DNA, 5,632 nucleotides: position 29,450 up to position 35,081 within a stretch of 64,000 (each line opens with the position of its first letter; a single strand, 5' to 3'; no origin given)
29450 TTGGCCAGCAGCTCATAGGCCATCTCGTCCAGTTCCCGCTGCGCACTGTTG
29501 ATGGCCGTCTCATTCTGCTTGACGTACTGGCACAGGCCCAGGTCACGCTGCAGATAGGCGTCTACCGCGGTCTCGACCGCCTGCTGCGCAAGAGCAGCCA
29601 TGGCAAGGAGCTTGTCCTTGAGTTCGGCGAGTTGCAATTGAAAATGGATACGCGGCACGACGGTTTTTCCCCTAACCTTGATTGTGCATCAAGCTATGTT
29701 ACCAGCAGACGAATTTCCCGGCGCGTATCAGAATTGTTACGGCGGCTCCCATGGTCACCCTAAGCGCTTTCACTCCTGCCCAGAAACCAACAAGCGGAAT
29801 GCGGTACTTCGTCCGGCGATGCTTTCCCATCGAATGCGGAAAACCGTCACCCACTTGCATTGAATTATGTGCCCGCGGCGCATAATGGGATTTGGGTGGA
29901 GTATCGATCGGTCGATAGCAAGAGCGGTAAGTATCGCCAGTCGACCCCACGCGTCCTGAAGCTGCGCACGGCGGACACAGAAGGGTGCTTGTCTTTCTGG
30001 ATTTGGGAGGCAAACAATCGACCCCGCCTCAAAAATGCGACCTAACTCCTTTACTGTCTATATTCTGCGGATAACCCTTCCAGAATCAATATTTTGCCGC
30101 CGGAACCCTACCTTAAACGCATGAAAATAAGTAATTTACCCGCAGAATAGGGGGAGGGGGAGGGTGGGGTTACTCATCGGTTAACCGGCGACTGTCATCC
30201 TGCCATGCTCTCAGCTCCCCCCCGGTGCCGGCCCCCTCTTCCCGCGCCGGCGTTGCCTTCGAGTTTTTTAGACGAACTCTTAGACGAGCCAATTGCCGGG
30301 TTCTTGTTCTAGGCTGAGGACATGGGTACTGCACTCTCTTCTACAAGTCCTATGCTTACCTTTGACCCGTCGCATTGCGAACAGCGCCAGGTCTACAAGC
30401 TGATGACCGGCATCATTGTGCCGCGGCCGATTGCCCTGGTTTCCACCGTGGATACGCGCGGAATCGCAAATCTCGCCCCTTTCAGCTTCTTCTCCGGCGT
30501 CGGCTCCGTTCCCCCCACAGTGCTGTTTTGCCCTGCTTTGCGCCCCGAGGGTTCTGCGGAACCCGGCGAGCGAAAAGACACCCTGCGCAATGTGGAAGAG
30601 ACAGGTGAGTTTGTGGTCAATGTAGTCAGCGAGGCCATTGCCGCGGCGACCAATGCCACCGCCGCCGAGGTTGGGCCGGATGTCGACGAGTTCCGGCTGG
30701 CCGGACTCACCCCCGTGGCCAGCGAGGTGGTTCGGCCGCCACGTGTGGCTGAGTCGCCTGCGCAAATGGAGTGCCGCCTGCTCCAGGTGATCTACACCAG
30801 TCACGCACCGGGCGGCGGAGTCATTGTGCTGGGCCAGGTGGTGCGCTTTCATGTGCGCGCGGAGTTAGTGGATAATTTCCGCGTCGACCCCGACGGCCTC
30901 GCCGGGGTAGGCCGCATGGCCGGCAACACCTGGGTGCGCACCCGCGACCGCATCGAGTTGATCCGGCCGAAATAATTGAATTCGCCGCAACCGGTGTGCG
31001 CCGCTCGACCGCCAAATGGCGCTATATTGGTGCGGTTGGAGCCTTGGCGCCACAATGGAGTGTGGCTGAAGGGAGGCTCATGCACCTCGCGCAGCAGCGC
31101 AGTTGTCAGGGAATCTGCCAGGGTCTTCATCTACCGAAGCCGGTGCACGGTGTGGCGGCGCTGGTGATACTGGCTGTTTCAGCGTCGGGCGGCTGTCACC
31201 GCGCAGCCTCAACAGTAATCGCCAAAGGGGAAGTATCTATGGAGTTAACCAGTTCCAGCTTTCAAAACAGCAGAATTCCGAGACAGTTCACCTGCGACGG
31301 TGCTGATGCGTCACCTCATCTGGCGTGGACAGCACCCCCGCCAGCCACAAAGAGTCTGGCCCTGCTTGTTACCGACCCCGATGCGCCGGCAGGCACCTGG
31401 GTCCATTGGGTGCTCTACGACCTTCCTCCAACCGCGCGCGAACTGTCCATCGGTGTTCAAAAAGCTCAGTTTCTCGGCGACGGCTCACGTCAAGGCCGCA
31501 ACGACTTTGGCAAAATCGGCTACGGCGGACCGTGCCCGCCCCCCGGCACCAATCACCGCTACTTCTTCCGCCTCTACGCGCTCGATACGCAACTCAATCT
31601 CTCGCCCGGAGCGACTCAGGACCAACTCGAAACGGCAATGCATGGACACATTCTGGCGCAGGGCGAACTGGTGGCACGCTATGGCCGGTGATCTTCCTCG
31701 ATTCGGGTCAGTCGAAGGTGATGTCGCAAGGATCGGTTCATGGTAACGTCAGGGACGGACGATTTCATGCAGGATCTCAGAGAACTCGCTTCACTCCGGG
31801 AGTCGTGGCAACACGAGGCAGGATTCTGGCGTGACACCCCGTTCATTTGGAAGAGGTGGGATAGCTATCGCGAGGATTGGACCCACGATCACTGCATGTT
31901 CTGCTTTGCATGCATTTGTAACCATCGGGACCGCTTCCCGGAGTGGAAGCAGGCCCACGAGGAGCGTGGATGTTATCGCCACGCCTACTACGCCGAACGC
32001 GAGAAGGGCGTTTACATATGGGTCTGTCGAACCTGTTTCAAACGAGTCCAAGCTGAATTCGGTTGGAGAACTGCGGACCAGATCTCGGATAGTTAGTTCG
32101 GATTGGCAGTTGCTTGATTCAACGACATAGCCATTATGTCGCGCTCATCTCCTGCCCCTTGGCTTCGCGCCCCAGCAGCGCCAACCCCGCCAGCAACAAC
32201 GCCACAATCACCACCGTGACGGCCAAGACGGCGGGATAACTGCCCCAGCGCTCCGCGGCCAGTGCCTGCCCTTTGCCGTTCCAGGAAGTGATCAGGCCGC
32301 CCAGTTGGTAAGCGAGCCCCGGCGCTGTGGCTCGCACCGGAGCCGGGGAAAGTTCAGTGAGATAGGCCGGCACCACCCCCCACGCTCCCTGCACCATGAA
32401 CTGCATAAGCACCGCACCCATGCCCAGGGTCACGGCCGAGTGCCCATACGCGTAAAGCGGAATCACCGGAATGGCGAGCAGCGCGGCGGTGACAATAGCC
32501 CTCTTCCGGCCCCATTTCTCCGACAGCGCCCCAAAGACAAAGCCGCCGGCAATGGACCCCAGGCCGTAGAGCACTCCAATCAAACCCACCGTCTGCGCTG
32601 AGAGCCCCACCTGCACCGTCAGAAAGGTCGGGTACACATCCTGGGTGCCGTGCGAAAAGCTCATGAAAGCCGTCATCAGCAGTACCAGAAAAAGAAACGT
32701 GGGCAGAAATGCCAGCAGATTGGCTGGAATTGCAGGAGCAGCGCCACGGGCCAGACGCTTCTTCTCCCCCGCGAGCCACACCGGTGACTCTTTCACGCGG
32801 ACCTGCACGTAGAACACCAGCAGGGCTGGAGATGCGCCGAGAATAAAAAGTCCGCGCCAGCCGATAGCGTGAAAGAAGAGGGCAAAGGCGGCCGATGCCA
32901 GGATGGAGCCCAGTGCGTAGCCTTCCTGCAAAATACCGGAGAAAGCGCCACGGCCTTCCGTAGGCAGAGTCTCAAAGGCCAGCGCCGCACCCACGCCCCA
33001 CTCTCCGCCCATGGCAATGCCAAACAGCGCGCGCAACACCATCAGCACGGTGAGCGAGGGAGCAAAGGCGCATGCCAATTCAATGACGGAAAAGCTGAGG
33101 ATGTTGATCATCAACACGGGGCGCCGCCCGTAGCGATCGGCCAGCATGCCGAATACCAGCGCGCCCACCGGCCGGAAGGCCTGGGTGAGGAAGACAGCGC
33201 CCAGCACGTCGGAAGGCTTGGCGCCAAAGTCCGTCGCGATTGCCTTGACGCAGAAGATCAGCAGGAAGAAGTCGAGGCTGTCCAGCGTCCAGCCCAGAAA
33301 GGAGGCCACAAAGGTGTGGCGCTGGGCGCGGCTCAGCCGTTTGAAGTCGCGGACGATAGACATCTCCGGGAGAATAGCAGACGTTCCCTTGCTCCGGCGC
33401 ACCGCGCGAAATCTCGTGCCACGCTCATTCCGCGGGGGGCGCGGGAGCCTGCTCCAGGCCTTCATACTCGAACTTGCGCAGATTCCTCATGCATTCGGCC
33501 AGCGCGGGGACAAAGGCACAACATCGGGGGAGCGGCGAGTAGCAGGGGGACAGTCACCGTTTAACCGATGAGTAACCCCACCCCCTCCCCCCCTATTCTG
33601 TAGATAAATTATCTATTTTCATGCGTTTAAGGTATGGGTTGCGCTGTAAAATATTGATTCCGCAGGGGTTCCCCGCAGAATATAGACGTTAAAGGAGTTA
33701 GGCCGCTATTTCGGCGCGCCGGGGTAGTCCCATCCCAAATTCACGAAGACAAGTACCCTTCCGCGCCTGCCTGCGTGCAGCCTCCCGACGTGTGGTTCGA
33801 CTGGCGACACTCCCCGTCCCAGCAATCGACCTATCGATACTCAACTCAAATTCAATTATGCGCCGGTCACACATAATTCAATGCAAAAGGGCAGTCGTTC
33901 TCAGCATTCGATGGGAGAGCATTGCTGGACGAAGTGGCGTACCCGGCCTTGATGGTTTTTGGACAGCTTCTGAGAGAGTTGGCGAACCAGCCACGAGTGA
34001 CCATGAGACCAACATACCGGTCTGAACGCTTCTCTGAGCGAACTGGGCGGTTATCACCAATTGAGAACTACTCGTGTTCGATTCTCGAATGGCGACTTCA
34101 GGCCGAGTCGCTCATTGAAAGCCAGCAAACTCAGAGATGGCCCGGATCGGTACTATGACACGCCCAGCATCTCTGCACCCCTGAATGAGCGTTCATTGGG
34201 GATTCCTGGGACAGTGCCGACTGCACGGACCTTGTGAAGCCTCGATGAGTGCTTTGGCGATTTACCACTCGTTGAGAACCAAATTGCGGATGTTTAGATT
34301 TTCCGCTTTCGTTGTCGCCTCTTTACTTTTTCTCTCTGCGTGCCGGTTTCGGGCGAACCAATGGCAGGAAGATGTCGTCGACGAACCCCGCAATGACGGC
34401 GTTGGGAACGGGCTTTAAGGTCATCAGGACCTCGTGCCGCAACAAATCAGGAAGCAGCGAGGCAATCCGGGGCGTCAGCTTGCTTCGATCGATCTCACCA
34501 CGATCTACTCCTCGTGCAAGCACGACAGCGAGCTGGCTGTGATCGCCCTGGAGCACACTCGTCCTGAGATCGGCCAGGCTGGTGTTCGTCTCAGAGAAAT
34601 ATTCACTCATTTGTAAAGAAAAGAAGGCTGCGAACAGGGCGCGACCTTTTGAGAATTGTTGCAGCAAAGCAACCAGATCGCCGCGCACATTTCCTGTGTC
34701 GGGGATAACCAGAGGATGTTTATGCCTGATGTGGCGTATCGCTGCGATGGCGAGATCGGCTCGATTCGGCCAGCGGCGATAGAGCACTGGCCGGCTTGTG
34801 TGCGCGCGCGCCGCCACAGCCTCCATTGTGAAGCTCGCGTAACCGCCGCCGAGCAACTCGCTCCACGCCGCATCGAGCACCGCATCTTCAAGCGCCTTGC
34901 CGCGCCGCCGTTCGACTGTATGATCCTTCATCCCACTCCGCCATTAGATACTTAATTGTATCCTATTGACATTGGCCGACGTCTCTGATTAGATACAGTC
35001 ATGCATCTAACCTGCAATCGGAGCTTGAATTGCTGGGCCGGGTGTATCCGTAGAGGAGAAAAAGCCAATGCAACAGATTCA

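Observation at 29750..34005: Two diverged ~450-nt non-coding repeats in inverted orientation flanking 3.3 kb of cargo genes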

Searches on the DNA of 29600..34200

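Call 8: search_rna_families(source=window, start=29600, end=34200, threshold=evalue, max_evalue=10)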
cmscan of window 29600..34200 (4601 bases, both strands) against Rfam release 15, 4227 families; matches with E-value up to 10: 1.
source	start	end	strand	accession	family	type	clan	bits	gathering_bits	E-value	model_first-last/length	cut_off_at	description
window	30655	30697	+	RF02225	sX6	Gene; sRNA;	-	13.1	40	3.3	189-231/342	no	Proteobacterial sRNA sX6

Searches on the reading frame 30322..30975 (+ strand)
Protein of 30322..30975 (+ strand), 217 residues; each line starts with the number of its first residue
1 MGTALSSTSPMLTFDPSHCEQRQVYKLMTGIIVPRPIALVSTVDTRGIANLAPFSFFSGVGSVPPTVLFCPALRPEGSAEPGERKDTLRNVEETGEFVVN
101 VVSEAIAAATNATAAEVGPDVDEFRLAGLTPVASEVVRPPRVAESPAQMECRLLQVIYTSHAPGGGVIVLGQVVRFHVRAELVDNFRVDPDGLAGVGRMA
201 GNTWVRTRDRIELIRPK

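Call 36: search_protein_families(library=pfam, proteins=[window:30322-30975:+], max_evalue=0.001)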
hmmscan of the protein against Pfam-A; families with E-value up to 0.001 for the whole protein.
window:30322-30975:+ (217 aa): 1 family
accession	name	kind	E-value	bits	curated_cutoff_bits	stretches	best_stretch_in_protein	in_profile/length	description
PF01613.24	Flavin_Reduct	-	9.9e-28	97.6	27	1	33-182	4-137/153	Flavin reductase like domain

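Call 82: find_encoding_contigs(protein=window:30322-30972:+, flank=2500, max_places=10)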
Protein window:30322-30972:+ (217 aa): 11 contigs read that carry it; 4 places shown.
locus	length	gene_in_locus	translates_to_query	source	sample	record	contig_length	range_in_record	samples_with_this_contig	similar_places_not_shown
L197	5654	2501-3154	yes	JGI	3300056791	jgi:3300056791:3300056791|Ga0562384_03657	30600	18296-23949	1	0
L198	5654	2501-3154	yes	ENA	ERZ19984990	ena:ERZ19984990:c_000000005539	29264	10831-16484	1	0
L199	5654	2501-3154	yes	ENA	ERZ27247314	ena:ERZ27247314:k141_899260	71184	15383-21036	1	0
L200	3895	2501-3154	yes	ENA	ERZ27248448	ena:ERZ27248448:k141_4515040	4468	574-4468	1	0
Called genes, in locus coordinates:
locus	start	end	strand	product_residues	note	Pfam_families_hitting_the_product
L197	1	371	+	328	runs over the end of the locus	PF01515:PTA_PTB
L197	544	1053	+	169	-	PF00210:Ferritin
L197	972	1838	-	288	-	PF01895:PhoU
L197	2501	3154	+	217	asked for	PF01613:Flavin_Reduct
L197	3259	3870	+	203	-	PF01161:PBP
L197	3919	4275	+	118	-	-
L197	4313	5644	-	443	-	PF00083:Sugar_tr, PF07690:MFS_1, PF12832:MFS_1_like (weak), PF00083:Sugar_tr, PF07690:MFS_1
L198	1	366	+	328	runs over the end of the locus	PF01515:PTA_PTB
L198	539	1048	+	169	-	PF00210:Ferritin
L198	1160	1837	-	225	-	PF01895:PhoU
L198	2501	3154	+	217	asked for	PF01613:Flavin_Reduct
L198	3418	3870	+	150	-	PF01161:PBP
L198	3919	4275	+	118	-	-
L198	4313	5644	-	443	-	PF00083:Sugar_tr, PF07690:MFS_1, PF12832:MFS_1_like (weak), PF00083:Sugar_tr, PF07690:MFS_1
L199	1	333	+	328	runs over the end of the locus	PF01515:PTA_PTB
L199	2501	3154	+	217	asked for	PF01613:Flavin_Reduct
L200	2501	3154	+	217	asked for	PF01613:Flavin_Reduct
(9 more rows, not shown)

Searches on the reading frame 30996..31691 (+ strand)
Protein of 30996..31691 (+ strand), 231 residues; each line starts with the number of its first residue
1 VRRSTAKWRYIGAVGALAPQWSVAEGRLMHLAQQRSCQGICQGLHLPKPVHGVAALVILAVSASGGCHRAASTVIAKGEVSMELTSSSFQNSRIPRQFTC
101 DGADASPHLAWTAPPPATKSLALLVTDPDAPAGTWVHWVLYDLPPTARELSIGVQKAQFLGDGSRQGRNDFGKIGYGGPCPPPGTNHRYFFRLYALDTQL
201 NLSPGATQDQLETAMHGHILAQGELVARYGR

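Call 36: search_protein_families(library=pfam, proteins=[window:30996-31691:+], max_evalue=0.001)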
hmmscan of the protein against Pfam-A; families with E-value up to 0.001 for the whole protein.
window:30996-31691:+ (231 aa): 1 family
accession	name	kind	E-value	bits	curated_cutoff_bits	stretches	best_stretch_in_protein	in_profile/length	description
PF01161.25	PBP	-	2e-45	154.9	24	1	93-229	1-135/135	Phosphatidylethanolamine-binding protein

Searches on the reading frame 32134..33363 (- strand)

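Call 36: search_protein_families(library=pfam, proteins=[window:32134-33363:-], max_evalue=0.001)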
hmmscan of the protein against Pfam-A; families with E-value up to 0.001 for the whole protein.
window:32134-33363:- (409 aa): 3 families
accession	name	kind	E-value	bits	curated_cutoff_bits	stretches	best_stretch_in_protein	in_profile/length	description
PF07690.21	MFS_1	-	1.4e-32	113.4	33.4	2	24-235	4-220/347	Major Facilitator Superfamily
PF00083.30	Sugar_tr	-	9.2e-31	107.6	22.3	2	57-203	52-204/452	Sugar (and other) transporter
PF12832.13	MFS_1_like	-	2.4e-05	24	25.2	1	57-352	40-343/373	MFS_1 like family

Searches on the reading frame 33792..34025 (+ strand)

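Call 58: search_protein_families(library=pfam, proteins=[window:33792-34025:+], max_evalue=1)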
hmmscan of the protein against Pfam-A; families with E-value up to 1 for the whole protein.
window:33792-34025:+ (77 aa): 1 family
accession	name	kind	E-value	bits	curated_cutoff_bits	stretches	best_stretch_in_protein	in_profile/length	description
PF15833.10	DUF4714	-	0.19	12.3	27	1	6-44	98-136/149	Domain of unknown function (DUF4714)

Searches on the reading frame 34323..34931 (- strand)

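Call 36: search_protein_families(library=pfam, proteins=[window:34323-34931:-], max_evalue=0.001)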
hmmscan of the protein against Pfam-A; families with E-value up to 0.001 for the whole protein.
window:34323-34931:- (202 aa): 2 families
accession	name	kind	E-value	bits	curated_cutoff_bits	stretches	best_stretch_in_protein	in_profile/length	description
PF16859.10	TetR_C_11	-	2.2e-18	67.1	32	1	76-187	1-113/113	Tetracyclin repressor-like, C-terminal domain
PF00440.29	TetR_N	-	2.5e-11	43.6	24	1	19-63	2-46/47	Bacterial regulatory proteins, tetR family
